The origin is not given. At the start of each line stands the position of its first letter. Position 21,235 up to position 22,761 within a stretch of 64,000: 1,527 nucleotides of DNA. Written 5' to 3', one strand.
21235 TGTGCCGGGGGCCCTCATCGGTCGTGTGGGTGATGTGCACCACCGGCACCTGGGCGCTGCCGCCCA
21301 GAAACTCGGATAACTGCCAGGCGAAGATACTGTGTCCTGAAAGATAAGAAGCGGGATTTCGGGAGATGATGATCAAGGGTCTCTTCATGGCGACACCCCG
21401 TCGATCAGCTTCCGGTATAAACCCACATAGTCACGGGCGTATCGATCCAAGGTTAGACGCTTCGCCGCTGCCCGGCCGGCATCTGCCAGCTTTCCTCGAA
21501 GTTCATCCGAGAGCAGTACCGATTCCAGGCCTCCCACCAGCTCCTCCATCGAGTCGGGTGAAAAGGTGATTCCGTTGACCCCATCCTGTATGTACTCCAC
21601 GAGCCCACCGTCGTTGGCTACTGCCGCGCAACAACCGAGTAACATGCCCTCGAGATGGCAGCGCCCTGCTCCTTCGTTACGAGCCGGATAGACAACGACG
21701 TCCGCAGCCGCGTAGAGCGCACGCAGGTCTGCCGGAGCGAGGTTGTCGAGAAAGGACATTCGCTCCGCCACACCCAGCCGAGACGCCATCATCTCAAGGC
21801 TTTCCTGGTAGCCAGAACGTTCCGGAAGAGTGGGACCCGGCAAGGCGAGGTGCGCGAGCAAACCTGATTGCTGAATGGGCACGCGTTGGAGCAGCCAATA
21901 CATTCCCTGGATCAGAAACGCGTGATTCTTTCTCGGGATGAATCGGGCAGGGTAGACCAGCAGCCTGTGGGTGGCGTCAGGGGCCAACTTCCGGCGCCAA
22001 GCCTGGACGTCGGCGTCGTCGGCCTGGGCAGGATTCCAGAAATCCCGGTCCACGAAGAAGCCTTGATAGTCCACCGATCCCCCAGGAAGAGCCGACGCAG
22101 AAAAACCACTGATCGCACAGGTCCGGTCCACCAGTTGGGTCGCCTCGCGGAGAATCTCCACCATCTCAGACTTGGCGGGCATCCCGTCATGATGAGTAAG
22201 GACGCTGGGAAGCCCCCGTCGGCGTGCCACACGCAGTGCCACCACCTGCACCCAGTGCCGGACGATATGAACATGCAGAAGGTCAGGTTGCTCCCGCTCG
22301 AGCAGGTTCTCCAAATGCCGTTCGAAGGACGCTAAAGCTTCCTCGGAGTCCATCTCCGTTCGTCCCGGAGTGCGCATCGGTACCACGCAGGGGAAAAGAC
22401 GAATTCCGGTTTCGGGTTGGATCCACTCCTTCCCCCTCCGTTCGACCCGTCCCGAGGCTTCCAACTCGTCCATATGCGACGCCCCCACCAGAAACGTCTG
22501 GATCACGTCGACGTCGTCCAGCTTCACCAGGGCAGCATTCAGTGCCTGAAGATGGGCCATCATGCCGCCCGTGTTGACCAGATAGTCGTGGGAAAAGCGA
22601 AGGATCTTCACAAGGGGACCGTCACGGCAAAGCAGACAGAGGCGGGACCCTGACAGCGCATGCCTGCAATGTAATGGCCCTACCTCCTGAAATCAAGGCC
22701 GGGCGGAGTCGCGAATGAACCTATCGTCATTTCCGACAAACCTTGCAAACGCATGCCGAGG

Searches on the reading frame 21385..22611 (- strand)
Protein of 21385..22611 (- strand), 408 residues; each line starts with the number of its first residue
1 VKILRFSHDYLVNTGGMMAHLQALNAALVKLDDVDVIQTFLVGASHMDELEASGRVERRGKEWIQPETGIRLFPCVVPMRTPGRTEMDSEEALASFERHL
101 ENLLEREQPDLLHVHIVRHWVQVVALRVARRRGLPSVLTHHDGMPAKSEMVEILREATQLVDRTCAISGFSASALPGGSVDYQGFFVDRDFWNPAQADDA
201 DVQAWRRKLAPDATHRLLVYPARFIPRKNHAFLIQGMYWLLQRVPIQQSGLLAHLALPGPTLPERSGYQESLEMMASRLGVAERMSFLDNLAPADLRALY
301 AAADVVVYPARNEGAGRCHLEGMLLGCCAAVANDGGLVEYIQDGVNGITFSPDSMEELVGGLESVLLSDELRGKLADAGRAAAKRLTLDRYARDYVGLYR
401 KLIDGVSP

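Call 8: search_protein_families(library=pfam, proteins=[window:21385-22611:-], max_evalue=0.01)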
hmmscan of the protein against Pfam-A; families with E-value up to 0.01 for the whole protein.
window:21385-22611:- (408 aa): 6 families
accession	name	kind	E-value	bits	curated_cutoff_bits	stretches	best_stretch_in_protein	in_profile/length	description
PF00534.26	Glycos_transf_1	-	2.1e-23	83.2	26.4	1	203-380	3-170/172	Glycosyl transferases group 1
PF13692.12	Glyco_trans_1_4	-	7e-17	62.5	27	1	217-365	3-139/142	Glycosyl transferases group 1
PF13439.12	Glyco_transf_4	-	3.1e-09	37.5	28.5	1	15-174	2-147/170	Glycosyltransferase Family 4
PF13579.12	Glyco_trans_4_4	-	1.4e-07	32.4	29.7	1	15-168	1-135/158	Glycosyl transferase 4-like domain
PF13524.12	Glyco_trans_1_2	-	1.7e-05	25.3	25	1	278-384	27-130/144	Glycosyl transferase-like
PF13477.12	Glyco_trans_4_2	-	0.0079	16.8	23.4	0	92-141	60-107/139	Glycosyl transferase 4-like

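Call 31: find_encoding_contigs(protein=window:21385-22611:-, flank=6000, max_places=10)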
Protein window:21385-22611:- (408 aa): no gene with exactly this product is on record in the collection.
